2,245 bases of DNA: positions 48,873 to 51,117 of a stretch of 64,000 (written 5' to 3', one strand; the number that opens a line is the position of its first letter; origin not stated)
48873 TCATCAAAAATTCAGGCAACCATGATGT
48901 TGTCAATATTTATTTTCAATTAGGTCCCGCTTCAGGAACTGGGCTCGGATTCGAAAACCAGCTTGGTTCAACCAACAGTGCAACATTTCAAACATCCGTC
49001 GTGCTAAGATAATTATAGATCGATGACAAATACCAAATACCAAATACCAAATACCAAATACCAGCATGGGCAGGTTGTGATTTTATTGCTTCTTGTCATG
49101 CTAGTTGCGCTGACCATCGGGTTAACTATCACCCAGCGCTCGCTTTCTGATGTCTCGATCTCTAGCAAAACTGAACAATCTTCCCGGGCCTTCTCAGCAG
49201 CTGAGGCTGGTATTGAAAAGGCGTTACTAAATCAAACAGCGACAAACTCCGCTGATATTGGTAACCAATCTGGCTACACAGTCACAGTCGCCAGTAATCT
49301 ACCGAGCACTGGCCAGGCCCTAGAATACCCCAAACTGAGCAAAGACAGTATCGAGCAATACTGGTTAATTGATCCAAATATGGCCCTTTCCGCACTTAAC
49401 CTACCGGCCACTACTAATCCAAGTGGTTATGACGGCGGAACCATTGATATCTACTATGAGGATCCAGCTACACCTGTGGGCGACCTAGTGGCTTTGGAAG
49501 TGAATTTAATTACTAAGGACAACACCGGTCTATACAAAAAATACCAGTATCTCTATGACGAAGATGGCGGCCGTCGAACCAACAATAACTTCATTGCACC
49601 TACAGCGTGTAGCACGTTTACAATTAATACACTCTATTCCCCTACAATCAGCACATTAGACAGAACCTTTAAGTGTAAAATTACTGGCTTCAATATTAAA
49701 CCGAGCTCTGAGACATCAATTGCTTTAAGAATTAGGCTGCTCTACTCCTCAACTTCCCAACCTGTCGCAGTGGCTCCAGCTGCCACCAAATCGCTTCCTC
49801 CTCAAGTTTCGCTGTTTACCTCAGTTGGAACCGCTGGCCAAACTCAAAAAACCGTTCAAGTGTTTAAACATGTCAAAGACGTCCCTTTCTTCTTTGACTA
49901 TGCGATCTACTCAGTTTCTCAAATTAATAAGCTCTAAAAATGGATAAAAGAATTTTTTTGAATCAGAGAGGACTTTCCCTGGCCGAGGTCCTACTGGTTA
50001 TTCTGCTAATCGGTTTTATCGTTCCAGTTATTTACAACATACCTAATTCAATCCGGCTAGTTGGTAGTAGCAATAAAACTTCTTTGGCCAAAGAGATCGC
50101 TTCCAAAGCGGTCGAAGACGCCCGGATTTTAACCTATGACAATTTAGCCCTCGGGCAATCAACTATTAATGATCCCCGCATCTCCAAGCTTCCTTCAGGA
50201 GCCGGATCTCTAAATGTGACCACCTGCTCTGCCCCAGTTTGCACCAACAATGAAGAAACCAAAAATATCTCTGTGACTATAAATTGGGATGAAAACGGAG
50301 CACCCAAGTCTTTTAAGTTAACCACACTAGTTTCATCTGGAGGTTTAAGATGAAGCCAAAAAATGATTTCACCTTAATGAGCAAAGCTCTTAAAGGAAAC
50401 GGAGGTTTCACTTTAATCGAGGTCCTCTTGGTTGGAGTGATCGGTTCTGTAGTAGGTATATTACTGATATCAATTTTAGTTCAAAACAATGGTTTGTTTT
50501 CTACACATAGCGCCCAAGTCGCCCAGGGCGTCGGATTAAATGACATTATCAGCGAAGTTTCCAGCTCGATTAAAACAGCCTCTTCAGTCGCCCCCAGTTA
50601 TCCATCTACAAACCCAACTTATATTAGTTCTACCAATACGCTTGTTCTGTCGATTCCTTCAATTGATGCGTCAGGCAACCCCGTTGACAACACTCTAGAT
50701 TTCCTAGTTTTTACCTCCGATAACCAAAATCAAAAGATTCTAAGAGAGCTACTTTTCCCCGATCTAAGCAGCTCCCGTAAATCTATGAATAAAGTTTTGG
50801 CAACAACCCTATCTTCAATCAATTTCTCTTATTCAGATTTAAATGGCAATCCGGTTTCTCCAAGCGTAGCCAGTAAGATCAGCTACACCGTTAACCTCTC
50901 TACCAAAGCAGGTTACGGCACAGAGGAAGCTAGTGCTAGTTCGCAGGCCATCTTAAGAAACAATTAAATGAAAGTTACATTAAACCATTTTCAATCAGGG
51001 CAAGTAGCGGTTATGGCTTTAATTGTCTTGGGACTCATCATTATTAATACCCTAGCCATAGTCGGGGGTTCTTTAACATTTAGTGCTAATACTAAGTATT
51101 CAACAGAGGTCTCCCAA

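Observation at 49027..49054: Second heptanucleotide repeat (CAAATAC)x4 directly after the ATG of another minor-pilin gene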

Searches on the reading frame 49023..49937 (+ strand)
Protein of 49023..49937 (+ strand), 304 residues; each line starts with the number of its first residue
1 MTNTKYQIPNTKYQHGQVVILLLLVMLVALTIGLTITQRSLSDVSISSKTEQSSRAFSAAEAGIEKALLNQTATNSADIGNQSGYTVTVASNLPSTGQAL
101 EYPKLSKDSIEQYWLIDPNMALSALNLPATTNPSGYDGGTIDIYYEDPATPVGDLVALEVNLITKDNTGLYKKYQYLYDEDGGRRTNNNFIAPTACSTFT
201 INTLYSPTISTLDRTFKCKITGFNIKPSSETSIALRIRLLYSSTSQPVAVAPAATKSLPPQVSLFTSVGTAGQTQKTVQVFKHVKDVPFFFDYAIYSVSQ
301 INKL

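Call 6: search_protein_families(library=pfam, proteins=[window:49023-49937:+], max_evalue=0.1)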
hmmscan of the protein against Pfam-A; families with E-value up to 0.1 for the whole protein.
window:49023-49937:+ (304 aa): 1 family
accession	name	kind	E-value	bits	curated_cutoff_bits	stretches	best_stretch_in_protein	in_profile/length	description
PF14341.11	PilX_N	-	2e-05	24.9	25.5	1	16-65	2-51/51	PilX N-terminal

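Call 7: find_homologous_proteins(query=window:49023-49937:+, max_evalue=0.001)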
Query window:49023-49937:+ (304 aa): 880 proteins with E <= 0.001 among 5620 candidates; the best 120 are listed.
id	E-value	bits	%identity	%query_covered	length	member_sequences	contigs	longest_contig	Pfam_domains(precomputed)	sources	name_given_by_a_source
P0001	3.7e-193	658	100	100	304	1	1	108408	PF14341.12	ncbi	-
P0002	1.2e-67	246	49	95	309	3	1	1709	-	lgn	-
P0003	8.6e-66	240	45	96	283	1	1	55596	-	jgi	jgi:hypothetical protein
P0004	2.6e-64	235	47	95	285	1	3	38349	-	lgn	-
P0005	2.7e-64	235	45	100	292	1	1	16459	-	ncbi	-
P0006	2.8e-64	235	47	96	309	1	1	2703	-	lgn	-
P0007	5.1e-63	231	48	96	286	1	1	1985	-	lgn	-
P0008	5.2e-62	228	46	95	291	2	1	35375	-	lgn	-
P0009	5.8e-62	228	43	98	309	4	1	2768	-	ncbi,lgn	-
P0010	6.7e-62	227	44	96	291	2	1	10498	-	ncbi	-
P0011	1.4e-61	226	44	95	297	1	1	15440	-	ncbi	-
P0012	1.4e-60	223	45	96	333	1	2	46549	-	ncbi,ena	-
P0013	2.6e-60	222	46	96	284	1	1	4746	-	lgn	-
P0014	2.7e-60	222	46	95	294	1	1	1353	-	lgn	-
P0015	3.4e-60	222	44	96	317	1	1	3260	-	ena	-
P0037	5.3e-57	211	44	95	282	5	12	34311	-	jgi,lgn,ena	-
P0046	9.4e-56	207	46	93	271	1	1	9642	-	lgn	-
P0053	4.3e-55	205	42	98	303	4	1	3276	-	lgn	-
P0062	1.3e-54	203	44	96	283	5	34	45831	-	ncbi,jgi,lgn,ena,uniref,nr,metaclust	ncbi:MAG: hypothetical protein US80_C0004G0041 [Candidatus Daviesbacteria bacterium GW2011_GWA2_38_1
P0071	5.5e-54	201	43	93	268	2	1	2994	-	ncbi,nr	ncbi:MAG: Uncharacterized protein CEO21_400 [Microgenomates group bacterium Gr01-1014_80]|nr:MAG: Un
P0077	1.0e-53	201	43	95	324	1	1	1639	-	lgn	-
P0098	8.0e-53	198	43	100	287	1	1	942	PF14341.12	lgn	-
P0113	2.7e-51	193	41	95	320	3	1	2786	-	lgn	-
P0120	4.3e-51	192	39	100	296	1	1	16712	PF14341.12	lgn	-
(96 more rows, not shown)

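Call 8: find_encoding_contigs(protein=window:49023-49937:+, flank=3000, max_places=10)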
Protein window:49023-49937:+ (304 aa): no gene with exactly this product is on record in the collection.

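Call 14: find_encoding_contigs(protein=P0046, flank=4000, max_places=4)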
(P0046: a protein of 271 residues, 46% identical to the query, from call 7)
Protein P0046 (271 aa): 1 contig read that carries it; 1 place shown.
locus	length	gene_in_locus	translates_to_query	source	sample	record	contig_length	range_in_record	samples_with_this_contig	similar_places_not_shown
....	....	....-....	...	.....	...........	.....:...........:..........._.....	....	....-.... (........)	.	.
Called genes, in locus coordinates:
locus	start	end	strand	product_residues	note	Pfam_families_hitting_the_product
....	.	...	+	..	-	?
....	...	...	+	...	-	-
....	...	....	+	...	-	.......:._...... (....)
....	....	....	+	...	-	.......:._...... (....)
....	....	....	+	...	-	-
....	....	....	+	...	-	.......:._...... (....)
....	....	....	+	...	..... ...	-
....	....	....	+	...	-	-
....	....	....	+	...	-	-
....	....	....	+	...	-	-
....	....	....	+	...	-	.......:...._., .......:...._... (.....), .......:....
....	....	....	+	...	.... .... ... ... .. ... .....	-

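Call 15: find_encoding_contigs(protein=P0071, flank=4000, max_places=4)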
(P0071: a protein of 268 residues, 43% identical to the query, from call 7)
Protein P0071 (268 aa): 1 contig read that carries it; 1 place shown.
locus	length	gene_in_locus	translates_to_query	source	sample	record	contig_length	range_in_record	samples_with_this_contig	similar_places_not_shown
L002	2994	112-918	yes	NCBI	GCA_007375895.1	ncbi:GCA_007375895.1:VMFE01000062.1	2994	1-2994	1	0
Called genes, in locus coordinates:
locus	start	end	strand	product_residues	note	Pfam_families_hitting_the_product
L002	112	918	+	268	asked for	-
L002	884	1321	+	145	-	-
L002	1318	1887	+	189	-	PF07963:N_methyl (faint)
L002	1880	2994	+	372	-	?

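Call 16: find_encoding_contigs(protein=P0077, flank=4000, max_places=4)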
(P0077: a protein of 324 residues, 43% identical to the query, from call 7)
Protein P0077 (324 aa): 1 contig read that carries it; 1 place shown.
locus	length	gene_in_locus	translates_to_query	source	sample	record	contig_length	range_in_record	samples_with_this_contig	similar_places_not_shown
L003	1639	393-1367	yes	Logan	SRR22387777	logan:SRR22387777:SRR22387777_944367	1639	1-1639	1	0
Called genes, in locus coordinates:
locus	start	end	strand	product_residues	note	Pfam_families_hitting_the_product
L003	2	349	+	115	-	?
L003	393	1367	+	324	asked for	-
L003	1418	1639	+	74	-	?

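Call 17: find_encoding_contigs(protein=P0015, flank=4000, max_places=4)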
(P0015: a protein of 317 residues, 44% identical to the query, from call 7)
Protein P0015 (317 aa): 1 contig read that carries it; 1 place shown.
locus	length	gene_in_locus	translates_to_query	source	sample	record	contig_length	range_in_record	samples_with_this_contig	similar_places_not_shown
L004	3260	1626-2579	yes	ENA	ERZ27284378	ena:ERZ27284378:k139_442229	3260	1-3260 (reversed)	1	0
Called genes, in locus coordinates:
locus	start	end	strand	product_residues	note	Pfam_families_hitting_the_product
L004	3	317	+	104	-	?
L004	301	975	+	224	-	PF07963:N_methyl (weak)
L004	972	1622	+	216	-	-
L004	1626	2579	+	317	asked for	-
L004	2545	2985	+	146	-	-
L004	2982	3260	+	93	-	?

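Call 21: find_related_loci(query=A1, collection=genome_contigs, flank=7000)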
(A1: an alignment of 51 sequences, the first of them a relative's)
Query A1 (304 aa) in genome_contigs; peptide patterns used: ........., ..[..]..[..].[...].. (x = any residue, [..] = any of these).
572 stretches matched a pattern; 351 encode a relative of the query (tblastn E <= 1e-3); the best 80 are kept; 80 distinct loci.
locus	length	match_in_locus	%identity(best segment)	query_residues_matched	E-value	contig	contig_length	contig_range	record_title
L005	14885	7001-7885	43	3-303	1e-65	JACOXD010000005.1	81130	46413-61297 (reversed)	MAG: Candidatus Daviesbacteria bacterium isolate NC_groundwater_144_Ag_S-0.1um_35_15 S4_GD2017_2_S1_scaffold_138, whole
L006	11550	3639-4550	42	5-303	6e-65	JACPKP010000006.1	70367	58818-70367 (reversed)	MAG: Candidatus Daviesbacteria bacterium isolate NC_groundwater_498_Ag_S-0.1um_40_17 S35_SO-1_scaffold_151964, whole gen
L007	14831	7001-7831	44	14-303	2e-64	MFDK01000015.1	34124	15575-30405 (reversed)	MAG: Candidatus Daviesbacteria bacterium RIFCSPLOWO2_01_FULL_37_10 rifcsplowo2_01_scaffold_2563, whole genome shotgun se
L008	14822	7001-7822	44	14-303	4e-64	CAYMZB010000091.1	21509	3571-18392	MAG TPA_asm: uncultured Gammaproteobacteria bacterium isolate binchicken_co203_489 genome assembly, contig: k141_2344118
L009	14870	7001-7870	43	14-303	4e-64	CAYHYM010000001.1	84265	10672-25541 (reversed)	MAG TPA_asm: uncultured Gammaproteobacteria bacterium isolate ERP119705_co17_338 genome assembly, contig: NODE_191_lengt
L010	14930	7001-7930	41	9-303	6e-64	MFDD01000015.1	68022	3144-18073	MAG: Candidatus Daviesbacteria bacterium RIFCSPHIGHO2_02_FULL_43_12 rifcsphigho2_02_scaffold_950, whole genome shotgun s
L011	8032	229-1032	44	12-303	1e-63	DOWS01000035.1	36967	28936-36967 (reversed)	MAG TPA_asm: Candidatus Daviesbacteria bacterium isolate UBA9644 contig_19245, whole genome shotgun sequence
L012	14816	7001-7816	43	12-303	9e-63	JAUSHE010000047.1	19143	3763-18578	MAG: Candidatus Daviesbacteria bacterium isolate E14_metabat.bin.170_sub E14_k141_1131672, whole genome shotgun sequence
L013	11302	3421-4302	42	10-303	1e-60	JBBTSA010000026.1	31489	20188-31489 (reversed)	MAG: Patescibacteria group bacterium isolate H51-bin048_1 H51_bin048_1_000000000026, whole genome shotgun sequence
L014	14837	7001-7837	44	12-303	3e-60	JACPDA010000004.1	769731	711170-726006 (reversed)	MAG: Candidatus Daviesbacteria bacterium isolate NC_groundwater_297_Ag_B-0.1um_41_14 S7_GD2017_3_B1_scaffold_1, whole ge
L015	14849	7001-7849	43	12-303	2e-60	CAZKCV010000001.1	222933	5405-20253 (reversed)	MAG TPA_asm: uncultured Gammaproteobacteria bacterium isolate binchicken_co251_142 genome assembly, contig: NODE_86_leng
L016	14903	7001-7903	41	7-303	3e-60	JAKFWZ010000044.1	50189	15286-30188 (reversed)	MAG: Candidatus Daviesbacteria bacterium isolate ND2_Bin_11 ND2_0000045, whole genome shotgun sequence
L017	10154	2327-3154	45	12-303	3e-60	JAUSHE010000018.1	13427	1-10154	MAG: Candidatus Daviesbacteria bacterium isolate E14_metabat.bin.170_sub E14_k141_39971, whole genome shotgun sequence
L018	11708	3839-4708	43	5-303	5e-60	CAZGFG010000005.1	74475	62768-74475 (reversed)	MAG TPA_asm: uncultured Gammaproteobacteria bacterium isolate binchicken_co125_1135 genome assembly, contig: NODE_752_le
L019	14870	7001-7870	44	14-303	3e-59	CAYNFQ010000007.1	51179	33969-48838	MAG TPA_asm: uncultured Gammaproteobacteria bacterium isolate binchicken_co110_279 genome assembly, contig: NODE_1619_le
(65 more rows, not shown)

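Call 33: list_cluster_members(proteins=[P0062, P0037, P0009, P0053, P0002, P0113, P0015, P0098, P0120, P0077])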
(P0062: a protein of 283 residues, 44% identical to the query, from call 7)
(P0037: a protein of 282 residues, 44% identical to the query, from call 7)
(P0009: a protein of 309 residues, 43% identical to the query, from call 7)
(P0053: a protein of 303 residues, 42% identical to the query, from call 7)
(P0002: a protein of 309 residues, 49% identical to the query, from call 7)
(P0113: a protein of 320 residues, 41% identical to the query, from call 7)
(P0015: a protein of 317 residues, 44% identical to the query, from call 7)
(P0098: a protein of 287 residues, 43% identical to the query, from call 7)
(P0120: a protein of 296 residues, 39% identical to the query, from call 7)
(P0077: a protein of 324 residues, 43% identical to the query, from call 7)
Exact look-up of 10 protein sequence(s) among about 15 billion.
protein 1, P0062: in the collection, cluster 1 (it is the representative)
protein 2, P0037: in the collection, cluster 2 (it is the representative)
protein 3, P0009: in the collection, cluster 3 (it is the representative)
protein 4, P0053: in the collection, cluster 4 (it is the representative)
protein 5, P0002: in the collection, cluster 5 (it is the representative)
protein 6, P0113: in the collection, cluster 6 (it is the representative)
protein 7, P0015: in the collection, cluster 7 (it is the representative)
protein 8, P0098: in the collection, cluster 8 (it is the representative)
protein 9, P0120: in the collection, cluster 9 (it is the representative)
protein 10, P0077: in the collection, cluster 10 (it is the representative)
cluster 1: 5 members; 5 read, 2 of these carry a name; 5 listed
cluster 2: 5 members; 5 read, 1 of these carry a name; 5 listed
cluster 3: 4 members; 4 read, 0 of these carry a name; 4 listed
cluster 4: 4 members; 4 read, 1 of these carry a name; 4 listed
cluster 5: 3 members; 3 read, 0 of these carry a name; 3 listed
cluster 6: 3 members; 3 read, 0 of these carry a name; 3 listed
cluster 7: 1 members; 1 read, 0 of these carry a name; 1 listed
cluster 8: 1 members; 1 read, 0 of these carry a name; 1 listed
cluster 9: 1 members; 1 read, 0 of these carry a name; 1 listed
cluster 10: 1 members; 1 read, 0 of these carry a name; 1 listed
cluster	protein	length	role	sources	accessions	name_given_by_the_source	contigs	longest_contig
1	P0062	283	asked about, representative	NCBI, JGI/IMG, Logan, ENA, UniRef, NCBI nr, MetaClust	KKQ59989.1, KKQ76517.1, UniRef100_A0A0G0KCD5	MAG: hypothetical protein US80_C0004G0041 [Candidatus Daviesbacteria bacterium ... | Type 4 fimbrial biogenesis protein PilX N-terminal domain-containing protein n=1 ... | \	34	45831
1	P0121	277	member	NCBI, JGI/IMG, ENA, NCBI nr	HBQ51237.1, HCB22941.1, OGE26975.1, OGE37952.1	hypothetical protein A3B42_02885 [Candidatus Daviesbacteria bacterium ... | MAG: hypothetical protein A3D02_01275 [Candidatus Daviesbacteria bacterium ...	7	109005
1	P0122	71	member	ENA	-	-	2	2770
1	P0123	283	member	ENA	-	-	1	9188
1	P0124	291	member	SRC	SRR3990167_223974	-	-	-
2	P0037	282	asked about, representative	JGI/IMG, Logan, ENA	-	-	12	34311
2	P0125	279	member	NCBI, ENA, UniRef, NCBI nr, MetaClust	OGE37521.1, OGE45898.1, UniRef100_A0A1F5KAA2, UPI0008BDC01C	hypothetical protein A3F00_05025 [Candidatus Daviesbacteria bacterium ... | Type 4 fimbrial biogenesis protein PilX N-terminal domain-containing protein n=1 ... | MAG: hypothetical protein A3F00_05025 [Candidatus Daviesbacteria bacterium ...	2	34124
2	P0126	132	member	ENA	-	-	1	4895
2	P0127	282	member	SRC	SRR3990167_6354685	-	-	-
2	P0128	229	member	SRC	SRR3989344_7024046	-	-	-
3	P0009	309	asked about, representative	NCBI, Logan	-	-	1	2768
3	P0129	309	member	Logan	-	-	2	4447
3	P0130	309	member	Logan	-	-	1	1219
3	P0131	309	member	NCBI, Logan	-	-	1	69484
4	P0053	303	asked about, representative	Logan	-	-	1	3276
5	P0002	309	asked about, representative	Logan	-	-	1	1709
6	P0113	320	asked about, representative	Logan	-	-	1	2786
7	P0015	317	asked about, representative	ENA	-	-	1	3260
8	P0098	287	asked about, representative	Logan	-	-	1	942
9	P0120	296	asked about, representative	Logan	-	-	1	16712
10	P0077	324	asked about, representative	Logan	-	-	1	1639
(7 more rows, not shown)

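Call 34: find_encoding_contigs(protein=P0037, flank=4000, max_places=10)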
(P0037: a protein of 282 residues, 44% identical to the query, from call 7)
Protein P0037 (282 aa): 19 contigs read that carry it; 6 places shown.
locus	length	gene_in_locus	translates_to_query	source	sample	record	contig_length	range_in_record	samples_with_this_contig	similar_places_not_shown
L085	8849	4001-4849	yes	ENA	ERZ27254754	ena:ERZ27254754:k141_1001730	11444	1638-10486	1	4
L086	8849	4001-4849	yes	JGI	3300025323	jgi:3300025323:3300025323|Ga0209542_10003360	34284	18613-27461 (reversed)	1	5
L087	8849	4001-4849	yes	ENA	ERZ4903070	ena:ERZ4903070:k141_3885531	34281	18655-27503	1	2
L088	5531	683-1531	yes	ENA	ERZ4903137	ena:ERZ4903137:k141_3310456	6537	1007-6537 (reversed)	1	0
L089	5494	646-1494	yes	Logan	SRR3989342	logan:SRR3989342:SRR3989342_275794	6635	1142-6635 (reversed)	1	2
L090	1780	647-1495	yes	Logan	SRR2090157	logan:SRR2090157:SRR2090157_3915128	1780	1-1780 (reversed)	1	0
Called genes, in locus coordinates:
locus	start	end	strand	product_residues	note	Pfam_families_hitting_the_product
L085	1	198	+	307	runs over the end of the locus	PF06750:A24_N_bact, PF01478:Peptidase_A24 (weak)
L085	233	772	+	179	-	PF07963:N_methyl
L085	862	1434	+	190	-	-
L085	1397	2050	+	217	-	PF07963:N_methyl (weak)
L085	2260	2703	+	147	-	-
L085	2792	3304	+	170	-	-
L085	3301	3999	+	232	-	-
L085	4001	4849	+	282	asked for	-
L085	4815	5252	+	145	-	-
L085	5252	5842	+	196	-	-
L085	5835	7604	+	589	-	-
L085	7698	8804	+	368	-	PF11104:PilM_2, PF25216:Volactin (weak), PF06723:MreB_Mbl (faint), PF11104:PilM_2, PF14450:FtsA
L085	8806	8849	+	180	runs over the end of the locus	-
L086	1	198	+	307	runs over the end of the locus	PF06750:A24_N_bact, PF01478:Peptidase_A24 (weak)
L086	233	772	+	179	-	PF07963:N_methyl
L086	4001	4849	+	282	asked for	-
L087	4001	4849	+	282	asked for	-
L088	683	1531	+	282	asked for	-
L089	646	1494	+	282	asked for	-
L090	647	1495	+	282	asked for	-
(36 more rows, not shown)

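Call 37: find_related_loci(query=A1, collection=metagenome_contigs, flank=5000)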
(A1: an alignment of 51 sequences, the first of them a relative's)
Query A1 (304 aa) in metagenome_contigs; peptide patterns used: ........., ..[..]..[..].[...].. (x = any residue, [..] = any of these).
600 stretches matched a pattern (row limit reached: there are more); 402 encode a relative of the query (tblastn E <= 1e-3); the best 80 are kept; 80 distinct loci.
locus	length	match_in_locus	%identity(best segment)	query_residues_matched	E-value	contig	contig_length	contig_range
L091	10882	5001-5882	45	8-303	6e-68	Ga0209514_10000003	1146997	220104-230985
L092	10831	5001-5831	44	14-303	1e-64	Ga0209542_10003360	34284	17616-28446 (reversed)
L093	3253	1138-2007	43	14-303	1e-64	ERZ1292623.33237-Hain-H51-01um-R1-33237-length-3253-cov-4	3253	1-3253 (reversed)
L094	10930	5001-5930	41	9-303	3e-64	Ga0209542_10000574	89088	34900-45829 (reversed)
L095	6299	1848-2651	44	12-303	5e-64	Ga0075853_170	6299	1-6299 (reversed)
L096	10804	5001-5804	44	12-303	5e-64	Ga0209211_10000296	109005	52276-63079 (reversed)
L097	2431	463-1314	43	14-303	3e-64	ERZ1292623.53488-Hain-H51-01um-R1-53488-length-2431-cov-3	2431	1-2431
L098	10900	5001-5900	44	13-303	4e-62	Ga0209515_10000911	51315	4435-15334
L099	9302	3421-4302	42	10-303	5e-61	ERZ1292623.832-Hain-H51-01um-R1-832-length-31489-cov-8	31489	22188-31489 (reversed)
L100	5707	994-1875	40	12-303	6e-60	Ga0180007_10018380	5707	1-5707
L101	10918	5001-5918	45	11-303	6e-60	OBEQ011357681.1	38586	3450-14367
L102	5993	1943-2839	41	12-303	2e-59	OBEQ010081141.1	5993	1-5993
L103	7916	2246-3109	40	2-303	1e-57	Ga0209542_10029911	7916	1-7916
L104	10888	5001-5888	41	12-303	2e-56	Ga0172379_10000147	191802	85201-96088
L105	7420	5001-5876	41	10-303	2e-55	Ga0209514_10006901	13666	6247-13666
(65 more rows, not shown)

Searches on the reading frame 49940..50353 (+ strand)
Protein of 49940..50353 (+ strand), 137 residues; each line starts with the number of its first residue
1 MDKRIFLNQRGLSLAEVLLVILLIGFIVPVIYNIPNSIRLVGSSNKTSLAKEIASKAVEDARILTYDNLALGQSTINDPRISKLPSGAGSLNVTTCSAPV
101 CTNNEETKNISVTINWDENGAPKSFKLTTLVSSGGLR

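Call 6: search_protein_families(library=pfam, proteins=[window:49940-50353:+], max_evalue=0.1)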
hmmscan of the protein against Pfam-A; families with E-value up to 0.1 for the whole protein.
window:49940-50353:+ (137 aa): 1 family
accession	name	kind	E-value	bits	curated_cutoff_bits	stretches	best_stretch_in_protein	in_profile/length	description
PF07963.17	N_methyl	-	0.012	15.6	21.2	1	8-27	3-22/27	Prokaryotic N-terminal methylation motif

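Call 52: find_encoding_contigs(protein=window:49940-50353:+, flank=4000, max_places=10)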
Protein window:49940-50353:+ (137 aa): 2 contigs read that carry it; 2 places shown.
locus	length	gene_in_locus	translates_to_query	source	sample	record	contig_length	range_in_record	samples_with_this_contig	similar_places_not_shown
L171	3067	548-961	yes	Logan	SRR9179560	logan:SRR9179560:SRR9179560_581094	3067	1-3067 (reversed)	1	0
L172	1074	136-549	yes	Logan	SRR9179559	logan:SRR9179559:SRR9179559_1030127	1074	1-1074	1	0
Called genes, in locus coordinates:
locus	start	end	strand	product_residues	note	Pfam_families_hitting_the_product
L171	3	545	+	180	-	?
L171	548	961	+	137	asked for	-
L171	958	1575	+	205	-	-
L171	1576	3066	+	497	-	?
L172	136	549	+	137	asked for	-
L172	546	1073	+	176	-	?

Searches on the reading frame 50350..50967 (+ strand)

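Call 6: search_protein_families(library=pfam, proteins=[window:50350-50967:+], max_evalue=0.1)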
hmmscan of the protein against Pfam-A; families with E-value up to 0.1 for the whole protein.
window:50350-50967:+ (205 aa): 2 families
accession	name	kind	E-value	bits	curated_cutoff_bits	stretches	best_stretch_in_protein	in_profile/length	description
PF07963.17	N_methyl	-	0.0066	16.4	21.2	1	15-39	2-26/27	Prokaryotic N-terminal methylation motif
PF25425.1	YfjL_N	-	0.099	13.4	27.8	0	144-176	3-36/97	YfjL-like, N-terminal domain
